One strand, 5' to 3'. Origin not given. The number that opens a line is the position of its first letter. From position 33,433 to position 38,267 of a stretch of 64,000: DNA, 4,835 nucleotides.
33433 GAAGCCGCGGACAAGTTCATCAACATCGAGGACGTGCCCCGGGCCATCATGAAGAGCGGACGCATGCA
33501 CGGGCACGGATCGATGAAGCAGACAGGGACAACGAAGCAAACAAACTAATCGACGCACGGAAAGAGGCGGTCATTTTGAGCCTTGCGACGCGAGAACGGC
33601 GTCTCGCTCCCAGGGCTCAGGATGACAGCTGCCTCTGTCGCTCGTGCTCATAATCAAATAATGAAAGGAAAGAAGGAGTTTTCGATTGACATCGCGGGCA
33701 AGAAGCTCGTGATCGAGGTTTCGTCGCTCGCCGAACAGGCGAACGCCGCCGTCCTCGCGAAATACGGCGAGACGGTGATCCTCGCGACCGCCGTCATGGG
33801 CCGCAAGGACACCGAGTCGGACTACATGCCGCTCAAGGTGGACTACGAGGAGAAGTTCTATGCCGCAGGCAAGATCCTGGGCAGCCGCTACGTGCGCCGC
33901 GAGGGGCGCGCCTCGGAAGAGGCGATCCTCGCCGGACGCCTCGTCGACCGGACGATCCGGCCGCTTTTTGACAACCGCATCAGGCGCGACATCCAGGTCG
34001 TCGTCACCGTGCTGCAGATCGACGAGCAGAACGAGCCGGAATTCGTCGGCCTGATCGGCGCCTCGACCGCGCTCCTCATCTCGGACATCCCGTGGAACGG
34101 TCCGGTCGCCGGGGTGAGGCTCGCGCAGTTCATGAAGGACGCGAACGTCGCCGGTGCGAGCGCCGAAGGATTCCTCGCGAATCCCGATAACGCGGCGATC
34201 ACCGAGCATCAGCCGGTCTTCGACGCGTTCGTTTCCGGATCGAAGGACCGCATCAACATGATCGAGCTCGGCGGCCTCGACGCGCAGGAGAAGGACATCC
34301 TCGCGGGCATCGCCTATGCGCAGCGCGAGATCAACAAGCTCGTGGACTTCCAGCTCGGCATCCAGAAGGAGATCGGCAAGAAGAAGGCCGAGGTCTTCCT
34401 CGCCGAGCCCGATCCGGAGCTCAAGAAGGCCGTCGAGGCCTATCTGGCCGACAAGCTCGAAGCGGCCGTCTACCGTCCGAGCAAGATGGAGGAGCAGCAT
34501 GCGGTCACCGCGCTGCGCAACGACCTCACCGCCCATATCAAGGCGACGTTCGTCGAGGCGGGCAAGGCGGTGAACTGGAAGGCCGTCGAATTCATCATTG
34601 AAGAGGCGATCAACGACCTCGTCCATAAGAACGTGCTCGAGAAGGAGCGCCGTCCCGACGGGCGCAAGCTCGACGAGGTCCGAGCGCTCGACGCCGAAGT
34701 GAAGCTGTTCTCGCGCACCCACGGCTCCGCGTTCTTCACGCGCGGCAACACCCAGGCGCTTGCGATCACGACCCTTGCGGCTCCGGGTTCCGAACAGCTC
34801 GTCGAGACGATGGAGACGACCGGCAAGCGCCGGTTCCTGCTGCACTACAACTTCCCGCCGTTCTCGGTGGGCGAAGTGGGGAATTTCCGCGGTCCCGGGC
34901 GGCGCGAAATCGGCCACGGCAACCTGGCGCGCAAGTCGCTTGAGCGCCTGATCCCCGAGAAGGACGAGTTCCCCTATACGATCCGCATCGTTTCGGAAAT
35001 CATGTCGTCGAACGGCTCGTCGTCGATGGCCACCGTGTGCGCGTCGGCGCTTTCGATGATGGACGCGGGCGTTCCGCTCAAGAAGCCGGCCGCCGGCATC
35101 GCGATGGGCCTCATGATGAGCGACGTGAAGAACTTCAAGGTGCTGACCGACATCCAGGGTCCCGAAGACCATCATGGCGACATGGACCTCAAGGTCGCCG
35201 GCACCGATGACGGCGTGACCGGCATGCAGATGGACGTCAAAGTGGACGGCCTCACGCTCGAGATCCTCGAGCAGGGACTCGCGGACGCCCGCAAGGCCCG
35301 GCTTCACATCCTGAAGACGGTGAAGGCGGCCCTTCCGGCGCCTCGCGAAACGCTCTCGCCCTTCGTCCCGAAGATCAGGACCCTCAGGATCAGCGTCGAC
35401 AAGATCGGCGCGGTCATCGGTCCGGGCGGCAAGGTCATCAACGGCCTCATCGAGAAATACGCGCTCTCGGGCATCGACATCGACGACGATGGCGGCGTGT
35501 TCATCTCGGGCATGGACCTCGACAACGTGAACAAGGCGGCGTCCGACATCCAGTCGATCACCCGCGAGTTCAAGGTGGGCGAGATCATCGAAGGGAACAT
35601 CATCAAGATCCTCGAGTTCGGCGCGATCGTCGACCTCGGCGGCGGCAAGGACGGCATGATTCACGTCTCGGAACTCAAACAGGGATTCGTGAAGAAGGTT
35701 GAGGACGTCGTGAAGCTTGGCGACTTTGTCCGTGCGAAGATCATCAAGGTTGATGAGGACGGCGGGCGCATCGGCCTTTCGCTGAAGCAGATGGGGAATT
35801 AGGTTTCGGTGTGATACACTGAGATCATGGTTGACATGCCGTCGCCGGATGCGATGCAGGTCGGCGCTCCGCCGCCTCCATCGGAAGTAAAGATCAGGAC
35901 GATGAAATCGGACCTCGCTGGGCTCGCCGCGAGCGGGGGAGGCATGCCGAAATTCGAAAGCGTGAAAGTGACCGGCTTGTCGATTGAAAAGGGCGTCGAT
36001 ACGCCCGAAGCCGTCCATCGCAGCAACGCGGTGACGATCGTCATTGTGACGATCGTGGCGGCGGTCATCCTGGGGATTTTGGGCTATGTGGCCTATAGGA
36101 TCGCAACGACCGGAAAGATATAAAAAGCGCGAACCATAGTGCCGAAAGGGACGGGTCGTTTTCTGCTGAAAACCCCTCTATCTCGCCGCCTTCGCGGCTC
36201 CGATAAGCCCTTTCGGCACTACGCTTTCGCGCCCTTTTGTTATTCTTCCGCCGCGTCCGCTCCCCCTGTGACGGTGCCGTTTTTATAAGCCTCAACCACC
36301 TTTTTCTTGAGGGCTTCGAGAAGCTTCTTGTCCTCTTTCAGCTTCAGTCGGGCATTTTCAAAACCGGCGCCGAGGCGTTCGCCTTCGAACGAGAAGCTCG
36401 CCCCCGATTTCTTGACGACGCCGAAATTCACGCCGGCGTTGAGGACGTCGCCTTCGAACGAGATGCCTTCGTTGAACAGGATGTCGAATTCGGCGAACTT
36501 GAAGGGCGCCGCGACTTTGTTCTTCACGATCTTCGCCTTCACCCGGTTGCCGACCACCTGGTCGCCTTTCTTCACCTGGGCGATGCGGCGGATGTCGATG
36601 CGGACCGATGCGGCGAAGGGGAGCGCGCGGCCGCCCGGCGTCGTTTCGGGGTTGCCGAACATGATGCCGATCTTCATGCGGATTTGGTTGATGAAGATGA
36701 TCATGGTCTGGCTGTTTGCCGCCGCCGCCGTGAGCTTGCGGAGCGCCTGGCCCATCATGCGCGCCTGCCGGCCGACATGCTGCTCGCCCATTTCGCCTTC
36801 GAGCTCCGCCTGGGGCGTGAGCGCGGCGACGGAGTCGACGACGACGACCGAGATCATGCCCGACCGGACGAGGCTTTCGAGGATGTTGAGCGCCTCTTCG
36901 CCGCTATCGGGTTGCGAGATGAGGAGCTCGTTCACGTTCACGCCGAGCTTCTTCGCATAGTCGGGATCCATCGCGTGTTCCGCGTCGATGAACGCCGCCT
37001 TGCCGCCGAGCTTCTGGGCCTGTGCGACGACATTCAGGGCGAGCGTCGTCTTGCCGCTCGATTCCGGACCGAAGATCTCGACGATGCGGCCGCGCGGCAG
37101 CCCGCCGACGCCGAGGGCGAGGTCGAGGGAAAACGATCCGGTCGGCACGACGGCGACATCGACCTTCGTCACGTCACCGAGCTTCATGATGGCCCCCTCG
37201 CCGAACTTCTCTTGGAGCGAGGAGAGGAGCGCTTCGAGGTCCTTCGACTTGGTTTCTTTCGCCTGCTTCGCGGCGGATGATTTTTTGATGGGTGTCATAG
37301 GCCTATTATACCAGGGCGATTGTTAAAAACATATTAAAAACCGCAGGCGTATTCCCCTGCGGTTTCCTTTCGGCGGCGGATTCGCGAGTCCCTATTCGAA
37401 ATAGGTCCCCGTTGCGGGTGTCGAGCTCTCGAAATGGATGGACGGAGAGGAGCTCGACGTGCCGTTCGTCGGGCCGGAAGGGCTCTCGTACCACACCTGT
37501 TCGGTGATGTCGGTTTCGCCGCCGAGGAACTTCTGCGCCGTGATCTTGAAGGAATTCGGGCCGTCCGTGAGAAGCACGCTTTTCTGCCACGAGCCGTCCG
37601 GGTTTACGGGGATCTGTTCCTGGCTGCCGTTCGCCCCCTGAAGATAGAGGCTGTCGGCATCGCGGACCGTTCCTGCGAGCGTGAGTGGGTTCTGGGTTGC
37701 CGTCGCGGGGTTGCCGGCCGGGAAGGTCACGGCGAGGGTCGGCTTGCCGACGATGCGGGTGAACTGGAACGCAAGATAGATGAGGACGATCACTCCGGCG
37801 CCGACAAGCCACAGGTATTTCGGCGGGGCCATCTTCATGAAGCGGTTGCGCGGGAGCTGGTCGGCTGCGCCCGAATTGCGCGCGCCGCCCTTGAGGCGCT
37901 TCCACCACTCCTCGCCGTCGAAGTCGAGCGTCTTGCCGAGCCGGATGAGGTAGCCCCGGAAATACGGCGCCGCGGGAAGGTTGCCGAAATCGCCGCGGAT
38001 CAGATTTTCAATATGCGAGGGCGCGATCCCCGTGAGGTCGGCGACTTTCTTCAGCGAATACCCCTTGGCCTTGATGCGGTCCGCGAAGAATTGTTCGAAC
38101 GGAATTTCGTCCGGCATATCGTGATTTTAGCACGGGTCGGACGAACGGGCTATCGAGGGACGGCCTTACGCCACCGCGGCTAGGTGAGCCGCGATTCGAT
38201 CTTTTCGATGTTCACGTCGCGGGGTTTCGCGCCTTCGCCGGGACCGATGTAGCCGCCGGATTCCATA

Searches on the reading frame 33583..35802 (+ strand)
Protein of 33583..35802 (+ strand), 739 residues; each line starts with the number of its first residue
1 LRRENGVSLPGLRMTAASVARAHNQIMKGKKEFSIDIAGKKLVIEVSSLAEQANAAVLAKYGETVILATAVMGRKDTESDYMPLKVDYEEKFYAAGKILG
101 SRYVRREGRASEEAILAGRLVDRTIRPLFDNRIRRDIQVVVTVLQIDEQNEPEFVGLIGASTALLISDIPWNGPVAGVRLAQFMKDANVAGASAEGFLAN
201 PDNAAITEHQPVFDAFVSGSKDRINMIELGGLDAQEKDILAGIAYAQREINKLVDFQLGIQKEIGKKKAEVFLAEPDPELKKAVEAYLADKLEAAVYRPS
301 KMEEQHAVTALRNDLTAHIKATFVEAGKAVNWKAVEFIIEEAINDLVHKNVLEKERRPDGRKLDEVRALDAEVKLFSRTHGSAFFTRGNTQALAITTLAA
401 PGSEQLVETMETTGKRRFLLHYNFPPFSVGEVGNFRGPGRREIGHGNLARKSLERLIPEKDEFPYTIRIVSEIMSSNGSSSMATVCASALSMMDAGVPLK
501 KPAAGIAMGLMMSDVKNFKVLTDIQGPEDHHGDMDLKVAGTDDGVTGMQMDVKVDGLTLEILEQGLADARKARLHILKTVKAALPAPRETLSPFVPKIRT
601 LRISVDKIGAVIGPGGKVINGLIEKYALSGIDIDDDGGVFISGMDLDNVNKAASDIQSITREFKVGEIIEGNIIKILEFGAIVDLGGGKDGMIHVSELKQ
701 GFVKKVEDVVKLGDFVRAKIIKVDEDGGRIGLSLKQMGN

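Call 29: search_protein_families(library=pfam, proteins=[window:33583-35802:+], max_evalue=0.001)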
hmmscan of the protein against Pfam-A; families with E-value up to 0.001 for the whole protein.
window:33583-35802:+ (739 aa): 5 families
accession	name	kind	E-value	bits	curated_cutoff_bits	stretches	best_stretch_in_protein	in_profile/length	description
PF01138.27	RNase_PH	-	4.3e-48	163.4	25.5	2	365-498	1-130/130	3' exoribonuclease family, domain 1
PF00575.29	S1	-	5.6e-18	65.5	22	1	662-735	1-74/74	S1 RNA binding domain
PF00013.35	KH_1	-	8.8e-08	32.2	21.5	1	600-657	3-65/66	KH domain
PF03726.19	PNPase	-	3.9e-07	30.9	24.6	1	279-362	1-81/81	Polyribonucleotide nucleotidyltransferase, RNA binding domain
PF03725.20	RNase_PH_C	-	7.2e-05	23.1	20.8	0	502-569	2-64/67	3' exoribonuclease family, domain 2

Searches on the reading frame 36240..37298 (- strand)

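Call 29: search_protein_families(library=pfam, proteins=[window:36240-37298:-], max_evalue=0.001)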
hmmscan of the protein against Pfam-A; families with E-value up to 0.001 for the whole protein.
window:36240-37298:- (352 aa): 8 families
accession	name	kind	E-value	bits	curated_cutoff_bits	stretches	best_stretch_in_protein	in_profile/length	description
PF00154.27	RecA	-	5.2e-129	429.7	27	1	19-280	1-262/262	recA bacterial DNA recombination protein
PF21096.2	RecA_C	-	9.7e-14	51.7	27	1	283-339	1-57/57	RecA C-terminal domain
PF08423.17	Rad51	-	3.5e-11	43.3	22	1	47-239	4-212/244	Rad51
PF06745.19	ATPase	-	6.4e-08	32.7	26.6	1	51-125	1-77/231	KaiC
PF01637.24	ATPase_2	-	5.3e-05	23.6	33.2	1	71-123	21-69/225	ATPase domain predominantly from Archaea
PF13481.12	AAA_25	-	0.0002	21.5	27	0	65-110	28-84/195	AAA domain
PF13401.12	AAA_22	-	0.00034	21.4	27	1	71-162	6-98/130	AAA domain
PF13479.12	AAA_24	-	0.00045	20.6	27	1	73-166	5-82/195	AAA domain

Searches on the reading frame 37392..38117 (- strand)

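Call 29: search_protein_families(library=pfam, proteins=[window:37392-38117:-], max_evalue=0.001)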
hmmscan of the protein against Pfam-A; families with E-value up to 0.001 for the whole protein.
window:37392-38117:- (241 aa): 2 families
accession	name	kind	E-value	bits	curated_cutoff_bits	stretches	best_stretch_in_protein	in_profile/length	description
PF13413.12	HTH_25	-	1.6e-09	37.8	24.6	1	17-70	8-61/62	Helix-turn-helix domain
PF09136.16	Glucodextran_B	-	1.7e-09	37.9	27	1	126-209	1-80/83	Glucodextranase, domain B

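Call 105: search_protein_families(library=ncbifam, proteins=[window:37392-38117:-], max_evalue=0.01)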
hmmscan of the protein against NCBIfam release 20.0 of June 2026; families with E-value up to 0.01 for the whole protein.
window:37392-38117:- (241 aa): 0 families
